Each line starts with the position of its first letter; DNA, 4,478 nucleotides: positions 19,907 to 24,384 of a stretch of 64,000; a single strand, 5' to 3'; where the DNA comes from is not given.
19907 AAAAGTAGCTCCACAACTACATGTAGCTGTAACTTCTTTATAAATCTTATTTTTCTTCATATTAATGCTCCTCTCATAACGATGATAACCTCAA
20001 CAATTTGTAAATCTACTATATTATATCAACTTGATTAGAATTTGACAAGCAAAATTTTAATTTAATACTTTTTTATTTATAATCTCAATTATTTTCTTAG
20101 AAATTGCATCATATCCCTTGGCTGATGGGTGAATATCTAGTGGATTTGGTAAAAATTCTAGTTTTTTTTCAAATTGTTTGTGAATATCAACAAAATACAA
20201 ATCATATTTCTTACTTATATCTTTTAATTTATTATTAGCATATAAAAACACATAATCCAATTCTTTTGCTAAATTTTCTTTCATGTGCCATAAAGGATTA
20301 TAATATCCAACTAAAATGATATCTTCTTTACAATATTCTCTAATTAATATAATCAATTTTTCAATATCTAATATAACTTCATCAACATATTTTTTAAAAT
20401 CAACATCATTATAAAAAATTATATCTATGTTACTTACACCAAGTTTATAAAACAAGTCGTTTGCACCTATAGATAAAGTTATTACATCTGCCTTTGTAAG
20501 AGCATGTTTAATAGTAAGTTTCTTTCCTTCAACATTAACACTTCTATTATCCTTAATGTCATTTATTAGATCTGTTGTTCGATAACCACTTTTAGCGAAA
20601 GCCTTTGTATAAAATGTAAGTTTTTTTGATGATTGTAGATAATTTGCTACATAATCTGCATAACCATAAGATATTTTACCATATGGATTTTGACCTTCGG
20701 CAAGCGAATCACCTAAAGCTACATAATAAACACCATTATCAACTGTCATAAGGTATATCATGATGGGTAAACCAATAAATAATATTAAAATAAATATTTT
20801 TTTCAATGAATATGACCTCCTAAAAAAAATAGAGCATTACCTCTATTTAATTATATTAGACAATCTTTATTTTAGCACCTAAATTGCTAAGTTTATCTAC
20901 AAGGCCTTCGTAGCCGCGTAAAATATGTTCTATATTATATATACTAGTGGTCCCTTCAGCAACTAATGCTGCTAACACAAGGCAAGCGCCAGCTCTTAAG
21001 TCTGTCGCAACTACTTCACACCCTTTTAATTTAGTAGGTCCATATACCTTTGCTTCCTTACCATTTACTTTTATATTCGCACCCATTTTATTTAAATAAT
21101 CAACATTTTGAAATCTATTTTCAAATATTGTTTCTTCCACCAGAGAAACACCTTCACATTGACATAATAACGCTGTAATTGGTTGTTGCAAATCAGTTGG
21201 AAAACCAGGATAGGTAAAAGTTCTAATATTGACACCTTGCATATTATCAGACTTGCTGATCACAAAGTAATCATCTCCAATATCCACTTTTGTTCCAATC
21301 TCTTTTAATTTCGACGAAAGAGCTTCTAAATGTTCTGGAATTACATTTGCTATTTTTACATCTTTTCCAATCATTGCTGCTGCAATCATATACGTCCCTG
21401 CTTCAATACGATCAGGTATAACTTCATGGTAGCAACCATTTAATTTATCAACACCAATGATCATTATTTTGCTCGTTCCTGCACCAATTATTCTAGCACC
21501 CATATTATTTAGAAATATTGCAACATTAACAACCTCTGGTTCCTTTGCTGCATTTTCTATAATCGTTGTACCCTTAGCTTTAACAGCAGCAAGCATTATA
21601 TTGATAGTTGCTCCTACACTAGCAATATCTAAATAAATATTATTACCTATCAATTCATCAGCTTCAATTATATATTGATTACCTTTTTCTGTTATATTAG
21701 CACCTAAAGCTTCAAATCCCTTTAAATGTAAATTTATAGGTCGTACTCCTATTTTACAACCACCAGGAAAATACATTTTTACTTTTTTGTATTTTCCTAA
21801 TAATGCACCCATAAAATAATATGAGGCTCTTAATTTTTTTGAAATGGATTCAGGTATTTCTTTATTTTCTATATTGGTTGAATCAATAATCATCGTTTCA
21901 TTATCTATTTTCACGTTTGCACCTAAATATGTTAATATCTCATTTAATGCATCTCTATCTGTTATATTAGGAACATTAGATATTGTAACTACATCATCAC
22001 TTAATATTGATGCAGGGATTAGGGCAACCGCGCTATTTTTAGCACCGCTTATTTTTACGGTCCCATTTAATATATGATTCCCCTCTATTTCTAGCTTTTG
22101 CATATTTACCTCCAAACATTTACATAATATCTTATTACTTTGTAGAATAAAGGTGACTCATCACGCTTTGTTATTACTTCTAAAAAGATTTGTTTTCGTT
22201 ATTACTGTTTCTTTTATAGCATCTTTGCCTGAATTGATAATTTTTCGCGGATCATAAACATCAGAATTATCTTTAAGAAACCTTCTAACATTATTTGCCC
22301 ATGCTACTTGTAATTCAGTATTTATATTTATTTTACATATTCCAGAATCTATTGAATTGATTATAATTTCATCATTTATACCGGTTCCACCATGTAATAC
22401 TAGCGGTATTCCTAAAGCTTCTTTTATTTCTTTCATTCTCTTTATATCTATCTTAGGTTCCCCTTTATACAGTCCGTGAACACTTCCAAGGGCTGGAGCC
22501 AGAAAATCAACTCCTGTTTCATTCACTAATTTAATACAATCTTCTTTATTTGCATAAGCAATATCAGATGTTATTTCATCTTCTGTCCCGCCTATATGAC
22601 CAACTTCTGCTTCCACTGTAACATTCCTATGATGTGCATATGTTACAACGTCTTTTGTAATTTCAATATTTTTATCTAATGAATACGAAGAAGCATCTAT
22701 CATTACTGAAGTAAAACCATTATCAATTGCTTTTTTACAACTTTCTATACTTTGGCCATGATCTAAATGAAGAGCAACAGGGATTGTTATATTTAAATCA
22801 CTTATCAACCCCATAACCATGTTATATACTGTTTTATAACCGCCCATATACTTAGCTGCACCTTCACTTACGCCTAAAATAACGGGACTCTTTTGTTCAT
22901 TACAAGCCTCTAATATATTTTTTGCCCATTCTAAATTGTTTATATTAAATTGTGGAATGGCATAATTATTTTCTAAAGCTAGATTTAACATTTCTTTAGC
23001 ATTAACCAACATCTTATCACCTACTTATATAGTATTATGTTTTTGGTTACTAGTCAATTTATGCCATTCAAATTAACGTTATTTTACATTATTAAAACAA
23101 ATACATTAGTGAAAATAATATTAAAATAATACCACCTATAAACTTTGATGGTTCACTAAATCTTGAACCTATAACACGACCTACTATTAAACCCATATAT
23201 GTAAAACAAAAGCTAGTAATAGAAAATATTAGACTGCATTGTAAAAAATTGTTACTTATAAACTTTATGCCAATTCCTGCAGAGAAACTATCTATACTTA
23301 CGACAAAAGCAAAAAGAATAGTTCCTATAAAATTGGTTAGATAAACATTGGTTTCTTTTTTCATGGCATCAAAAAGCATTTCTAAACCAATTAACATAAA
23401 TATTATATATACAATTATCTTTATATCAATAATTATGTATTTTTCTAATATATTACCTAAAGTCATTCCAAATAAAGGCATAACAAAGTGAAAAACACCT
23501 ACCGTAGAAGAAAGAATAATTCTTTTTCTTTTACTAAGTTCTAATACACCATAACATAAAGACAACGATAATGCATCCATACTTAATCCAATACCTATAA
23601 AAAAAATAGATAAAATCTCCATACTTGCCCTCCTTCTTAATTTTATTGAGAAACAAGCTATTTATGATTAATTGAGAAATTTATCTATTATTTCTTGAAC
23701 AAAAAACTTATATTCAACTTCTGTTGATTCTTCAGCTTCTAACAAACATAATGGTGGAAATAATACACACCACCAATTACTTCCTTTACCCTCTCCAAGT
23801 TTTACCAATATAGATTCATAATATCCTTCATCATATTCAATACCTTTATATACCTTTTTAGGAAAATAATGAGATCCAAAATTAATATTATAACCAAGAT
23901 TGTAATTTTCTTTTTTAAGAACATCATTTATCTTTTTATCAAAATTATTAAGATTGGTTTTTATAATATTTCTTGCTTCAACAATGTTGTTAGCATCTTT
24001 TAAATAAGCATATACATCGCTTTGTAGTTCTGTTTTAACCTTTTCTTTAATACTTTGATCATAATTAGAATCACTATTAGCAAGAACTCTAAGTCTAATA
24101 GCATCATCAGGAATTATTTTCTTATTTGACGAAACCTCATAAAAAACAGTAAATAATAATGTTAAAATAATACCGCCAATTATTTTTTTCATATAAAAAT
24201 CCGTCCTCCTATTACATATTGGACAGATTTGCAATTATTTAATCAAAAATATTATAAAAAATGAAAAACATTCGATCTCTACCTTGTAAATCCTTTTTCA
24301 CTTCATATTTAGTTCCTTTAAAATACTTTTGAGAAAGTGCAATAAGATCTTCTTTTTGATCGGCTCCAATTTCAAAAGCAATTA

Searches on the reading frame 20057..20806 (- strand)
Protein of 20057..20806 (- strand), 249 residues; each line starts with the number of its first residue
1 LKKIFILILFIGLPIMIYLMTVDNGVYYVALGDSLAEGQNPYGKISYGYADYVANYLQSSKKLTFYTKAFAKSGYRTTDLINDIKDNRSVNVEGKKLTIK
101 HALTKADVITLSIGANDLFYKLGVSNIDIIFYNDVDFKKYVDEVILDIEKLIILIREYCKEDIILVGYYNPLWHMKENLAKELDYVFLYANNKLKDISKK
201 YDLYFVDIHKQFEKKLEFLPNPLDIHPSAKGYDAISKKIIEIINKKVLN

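Call 57: search_protein_families(library=pfam, proteins=[window:20057-20806:-], max_evalue=0.0001)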
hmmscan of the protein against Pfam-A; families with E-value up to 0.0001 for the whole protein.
window:20057-20806:- (249 aa): 2 families
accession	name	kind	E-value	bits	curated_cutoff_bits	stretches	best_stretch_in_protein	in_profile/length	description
PF13472.12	Lipase_GDSL_2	-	6e-18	66.4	32.9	1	30-234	1-178/178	GDSL-like Lipase/Acylhydrolase family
PF00657.28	Lipase_GDSL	-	2.8e-14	54.2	23.6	1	28-239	1-208/208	GDSL-like Lipase/Acylhydrolase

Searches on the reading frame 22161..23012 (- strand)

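Call 57: search_protein_families(library=pfam, proteins=[window:22161-23012:-], max_evalue=0.0001)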
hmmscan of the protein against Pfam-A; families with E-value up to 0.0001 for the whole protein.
window:22161-23012:- (283 aa): 1 family
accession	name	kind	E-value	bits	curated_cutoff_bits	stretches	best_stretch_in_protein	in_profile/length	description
PF01116.26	F_bP_aldolase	-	2.4e-101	339.4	25.5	1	3-282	1-277/277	Fructose-bisphosphate aldolase class-II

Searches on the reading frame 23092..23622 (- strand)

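Call 57: search_protein_families(library=pfam, proteins=[window:23092-23622:-], max_evalue=0.0001)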
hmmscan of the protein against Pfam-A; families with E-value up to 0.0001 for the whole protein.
window:23092-23622:- (176 aa): 1 family
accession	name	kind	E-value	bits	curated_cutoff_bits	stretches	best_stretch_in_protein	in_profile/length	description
PF02659.21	Mntp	-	1.9e-29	102.9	24.4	1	30-173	3-150/152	Putative manganese efflux pump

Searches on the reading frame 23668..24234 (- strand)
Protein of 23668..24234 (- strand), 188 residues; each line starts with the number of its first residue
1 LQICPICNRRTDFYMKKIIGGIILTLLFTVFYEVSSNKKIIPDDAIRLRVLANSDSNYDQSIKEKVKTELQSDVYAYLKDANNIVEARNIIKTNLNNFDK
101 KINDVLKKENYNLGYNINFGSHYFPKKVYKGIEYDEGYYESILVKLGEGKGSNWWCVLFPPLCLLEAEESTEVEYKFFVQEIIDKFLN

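Call 57: search_protein_families(library=pfam, proteins=[window:23668-24234:-], max_evalue=0.0001)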
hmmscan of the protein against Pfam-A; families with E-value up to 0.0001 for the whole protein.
window:23668-24234:- (188 aa): 1 family
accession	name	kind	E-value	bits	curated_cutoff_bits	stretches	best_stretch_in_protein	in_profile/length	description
PF09551.15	Spore_II_R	-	4.1e-39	134.4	25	1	43-168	2-127/128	Stage II sporulation protein R (spore_II_R)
